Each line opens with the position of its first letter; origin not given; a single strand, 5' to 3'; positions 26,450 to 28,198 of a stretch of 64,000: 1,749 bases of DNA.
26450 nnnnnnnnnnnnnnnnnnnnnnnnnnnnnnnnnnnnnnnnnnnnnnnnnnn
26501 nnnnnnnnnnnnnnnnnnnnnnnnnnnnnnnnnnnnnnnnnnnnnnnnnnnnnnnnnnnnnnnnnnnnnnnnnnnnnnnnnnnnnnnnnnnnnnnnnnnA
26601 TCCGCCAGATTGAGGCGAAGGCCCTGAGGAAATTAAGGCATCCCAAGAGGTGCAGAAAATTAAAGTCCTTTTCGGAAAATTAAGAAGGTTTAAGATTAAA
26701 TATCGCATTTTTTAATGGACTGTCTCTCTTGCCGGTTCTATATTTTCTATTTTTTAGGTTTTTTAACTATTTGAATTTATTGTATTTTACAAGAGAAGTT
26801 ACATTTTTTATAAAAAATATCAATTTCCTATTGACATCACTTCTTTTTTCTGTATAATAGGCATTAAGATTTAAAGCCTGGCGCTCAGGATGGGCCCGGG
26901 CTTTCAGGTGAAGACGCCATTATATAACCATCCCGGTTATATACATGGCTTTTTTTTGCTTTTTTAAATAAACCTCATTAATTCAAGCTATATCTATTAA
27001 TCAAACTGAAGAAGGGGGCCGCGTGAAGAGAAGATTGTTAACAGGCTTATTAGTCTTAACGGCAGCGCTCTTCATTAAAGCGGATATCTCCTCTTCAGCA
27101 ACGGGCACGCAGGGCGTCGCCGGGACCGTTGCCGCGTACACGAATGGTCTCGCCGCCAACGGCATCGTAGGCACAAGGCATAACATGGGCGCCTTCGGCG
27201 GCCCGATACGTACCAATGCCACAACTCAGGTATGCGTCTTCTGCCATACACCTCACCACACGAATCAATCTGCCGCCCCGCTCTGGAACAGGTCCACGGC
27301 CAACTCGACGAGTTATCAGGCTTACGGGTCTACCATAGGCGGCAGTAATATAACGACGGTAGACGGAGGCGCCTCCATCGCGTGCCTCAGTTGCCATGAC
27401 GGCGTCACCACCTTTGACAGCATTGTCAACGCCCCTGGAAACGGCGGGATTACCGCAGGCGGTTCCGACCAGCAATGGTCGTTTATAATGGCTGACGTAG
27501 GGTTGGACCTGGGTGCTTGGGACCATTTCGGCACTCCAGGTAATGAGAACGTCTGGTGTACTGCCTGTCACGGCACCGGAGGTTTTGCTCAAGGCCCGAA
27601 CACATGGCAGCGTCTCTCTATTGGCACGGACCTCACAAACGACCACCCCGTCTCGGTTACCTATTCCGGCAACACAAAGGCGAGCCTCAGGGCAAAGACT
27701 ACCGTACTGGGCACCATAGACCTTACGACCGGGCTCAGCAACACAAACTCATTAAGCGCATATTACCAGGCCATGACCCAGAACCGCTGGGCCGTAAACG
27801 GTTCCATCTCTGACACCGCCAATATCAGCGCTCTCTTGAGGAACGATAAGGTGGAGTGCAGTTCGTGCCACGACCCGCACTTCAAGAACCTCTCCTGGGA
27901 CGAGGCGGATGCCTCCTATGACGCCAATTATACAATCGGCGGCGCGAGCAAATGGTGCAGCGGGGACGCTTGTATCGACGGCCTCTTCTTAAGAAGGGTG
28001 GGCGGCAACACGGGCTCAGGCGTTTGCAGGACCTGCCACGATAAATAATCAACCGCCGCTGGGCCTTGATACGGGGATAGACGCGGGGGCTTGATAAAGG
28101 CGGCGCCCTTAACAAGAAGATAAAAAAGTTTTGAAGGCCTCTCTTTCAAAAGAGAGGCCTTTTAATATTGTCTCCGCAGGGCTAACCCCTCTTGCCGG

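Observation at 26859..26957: Terminator/anti-terminator-like structured leader between the consensus promoter and the cytochrome start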

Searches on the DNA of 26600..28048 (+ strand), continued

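Call 83: search_with_rna_model(model_id=R2, sources=[window, L001, L002, L003, L004, L005, L006, L007, L008, L009, L010, L011, L012, L013, L014, L015, L016, L017, L018, L019, L020, L021, L022, L023, L024, L025, L026, L027, L028, L029, L030, L031, L032, L033, L034, L035, L036, L037, L038, L039, L040, L041, L042, L043, L044, L045, L046, L047, L048, L049, L050, L051, L052, L053, L054, L055, L056, L057, L058, L059, L060, L061, L062, L063, L064, L065, L066, L067, L068, L069, L070, L071, L072, L073, L074, L075, L076, L077, L078, L079, L080, L201, L206, L207, L210, L211], max_evalue=1)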
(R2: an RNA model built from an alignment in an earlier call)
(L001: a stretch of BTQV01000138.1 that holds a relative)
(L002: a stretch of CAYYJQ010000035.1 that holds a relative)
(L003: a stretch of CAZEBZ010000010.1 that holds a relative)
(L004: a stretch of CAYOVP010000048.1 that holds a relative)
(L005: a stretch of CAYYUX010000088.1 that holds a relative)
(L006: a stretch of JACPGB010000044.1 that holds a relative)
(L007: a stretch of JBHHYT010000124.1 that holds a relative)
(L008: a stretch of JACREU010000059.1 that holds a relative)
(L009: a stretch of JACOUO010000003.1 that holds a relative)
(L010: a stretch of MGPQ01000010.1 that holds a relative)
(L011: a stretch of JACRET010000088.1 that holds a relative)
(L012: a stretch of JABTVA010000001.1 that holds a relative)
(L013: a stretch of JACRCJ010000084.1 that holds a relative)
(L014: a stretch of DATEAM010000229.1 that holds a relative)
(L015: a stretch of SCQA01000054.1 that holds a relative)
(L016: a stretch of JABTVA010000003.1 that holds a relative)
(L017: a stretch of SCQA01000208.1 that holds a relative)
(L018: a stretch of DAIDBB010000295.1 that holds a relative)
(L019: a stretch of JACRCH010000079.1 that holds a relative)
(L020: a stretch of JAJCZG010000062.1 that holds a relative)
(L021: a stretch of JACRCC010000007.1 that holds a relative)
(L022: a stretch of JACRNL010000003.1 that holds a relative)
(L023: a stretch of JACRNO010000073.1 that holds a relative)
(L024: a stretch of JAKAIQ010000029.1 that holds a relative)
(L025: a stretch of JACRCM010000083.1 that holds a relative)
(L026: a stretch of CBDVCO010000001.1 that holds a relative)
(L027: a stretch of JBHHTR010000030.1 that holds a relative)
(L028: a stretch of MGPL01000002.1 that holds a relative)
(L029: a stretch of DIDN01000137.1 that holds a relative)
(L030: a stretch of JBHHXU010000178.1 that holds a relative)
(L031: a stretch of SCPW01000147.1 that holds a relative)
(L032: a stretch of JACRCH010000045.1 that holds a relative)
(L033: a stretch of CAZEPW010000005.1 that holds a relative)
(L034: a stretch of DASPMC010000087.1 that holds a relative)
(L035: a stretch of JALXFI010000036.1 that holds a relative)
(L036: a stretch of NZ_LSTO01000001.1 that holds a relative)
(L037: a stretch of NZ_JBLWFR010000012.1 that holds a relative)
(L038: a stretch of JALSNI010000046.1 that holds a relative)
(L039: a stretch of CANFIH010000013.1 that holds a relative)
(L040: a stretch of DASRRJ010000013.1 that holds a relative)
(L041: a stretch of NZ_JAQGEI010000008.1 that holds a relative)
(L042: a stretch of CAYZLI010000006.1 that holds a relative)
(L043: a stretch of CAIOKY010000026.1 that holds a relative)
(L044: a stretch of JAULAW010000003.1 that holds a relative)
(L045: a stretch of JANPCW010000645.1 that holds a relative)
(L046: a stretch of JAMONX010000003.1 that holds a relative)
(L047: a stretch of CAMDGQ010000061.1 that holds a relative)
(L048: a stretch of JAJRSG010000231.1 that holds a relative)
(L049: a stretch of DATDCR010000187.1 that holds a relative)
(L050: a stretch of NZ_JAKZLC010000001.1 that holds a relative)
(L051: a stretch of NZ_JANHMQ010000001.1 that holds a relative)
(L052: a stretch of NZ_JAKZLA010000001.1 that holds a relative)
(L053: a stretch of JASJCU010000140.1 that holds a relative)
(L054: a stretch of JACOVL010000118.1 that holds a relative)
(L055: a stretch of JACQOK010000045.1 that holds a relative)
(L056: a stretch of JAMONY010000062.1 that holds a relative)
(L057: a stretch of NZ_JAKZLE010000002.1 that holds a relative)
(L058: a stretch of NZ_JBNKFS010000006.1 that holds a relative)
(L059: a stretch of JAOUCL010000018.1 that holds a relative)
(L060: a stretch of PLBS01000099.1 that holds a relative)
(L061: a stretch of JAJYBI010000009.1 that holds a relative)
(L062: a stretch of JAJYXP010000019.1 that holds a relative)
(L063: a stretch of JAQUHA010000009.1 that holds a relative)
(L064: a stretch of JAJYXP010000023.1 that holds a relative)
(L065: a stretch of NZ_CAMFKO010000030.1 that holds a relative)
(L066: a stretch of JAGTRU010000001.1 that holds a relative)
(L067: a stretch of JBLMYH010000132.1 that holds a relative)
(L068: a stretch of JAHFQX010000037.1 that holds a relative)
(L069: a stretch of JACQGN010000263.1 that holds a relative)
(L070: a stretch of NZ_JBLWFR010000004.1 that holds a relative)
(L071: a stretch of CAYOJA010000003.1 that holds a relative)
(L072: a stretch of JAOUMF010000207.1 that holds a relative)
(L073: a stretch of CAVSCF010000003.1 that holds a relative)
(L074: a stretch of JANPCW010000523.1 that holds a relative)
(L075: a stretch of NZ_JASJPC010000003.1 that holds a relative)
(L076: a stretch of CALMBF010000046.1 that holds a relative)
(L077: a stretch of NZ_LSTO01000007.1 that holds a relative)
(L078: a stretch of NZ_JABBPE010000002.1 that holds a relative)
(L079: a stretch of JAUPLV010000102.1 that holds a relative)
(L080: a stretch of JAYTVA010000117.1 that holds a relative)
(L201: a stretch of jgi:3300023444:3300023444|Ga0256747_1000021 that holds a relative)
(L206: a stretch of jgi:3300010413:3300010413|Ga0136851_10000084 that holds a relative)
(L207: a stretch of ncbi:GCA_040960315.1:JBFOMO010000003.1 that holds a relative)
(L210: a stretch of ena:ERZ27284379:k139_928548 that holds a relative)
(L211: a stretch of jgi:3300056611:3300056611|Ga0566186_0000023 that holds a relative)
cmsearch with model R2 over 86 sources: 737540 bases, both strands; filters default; matches with E-value up to 1: 42.
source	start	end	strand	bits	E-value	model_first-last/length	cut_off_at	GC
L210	5862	5911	+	47.5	3.6e-09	1-51/51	no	0.58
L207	5831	5880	+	46.5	6.3e-09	1-51/51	no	0.56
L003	3867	3917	+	46.3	7e-09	1-51/51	no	0.45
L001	1800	1849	+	46.1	8e-09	1-51/51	no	0.62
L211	5866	5917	+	45.6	1e-08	1-51/51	no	0.58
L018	2204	2255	+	44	2.7e-08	1-51/51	no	0.62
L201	5834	5884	+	43.6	3.3e-08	1-51/51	no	0.53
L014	3861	3912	+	43.3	4.1e-08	1-51/51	no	0.6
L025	3634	3687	+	43.2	4.3e-08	1-51/51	no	0.63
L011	2818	2872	+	43.1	4.4e-08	1-51/51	no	0.56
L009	3870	3920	+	43.1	4.5e-08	1-51/51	no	0.57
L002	108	158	+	42.5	6.1e-08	1-51/51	no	0.59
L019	3829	3883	+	42.2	7.5e-08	1-51/51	no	0.65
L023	297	348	+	42.1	7.8e-08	1-51/51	no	0.63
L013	3870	3922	+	42.1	8.1e-08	1-51/51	no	0.53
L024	3698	3749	+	42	8.3e-08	1-51/51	no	0.58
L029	3851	3903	+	40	2.6e-07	1-51/51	no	0.6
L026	3707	3758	+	39.5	3.6e-07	1-51/51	no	0.48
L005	3825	3873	+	39.4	3.7e-07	1-51/51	no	0.55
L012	3850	3903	+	39.1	4.4e-07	1-51/51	no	0.61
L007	3364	3414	+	38.6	5.7e-07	1-51/51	no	0.61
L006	2889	2939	+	38.5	6.3e-07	1-51/51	no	0.47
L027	2621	2669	+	37.6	1e-06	1-51/51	no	0.49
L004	3582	3630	+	37.4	1.1e-06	1-51/51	no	0.61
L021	1893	1943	+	36.6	1.9e-06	1-51/51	no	0.63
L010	3864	3916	+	36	2.5e-06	1-51/51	no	0.47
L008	3864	3916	+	35.6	3.2e-06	1-51/51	no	0.49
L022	3683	3737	+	35.4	3.7e-06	1-51/51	no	0.49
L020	503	557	+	34.2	7.2e-06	1-51/51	no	0.56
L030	3328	3377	+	32.6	1.8e-05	1-51/51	no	0.5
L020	2241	2291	+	32.2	2.3e-05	1-51/51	no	0.53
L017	2818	2869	+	23.6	0.003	1-51/51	no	0.5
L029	7558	7608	+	16.9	0.14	1-51/51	no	0.71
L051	1753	1817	-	14.6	0.51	1-51/51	no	0.58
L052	8011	8064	+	14.6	0.53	1-51/51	no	0.67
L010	689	734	-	14.2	0.66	1-51/51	no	0.65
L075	8033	8075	+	14.1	0.68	1-51/51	no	0.7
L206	78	118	-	13.6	0.91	1-51/51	no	0.66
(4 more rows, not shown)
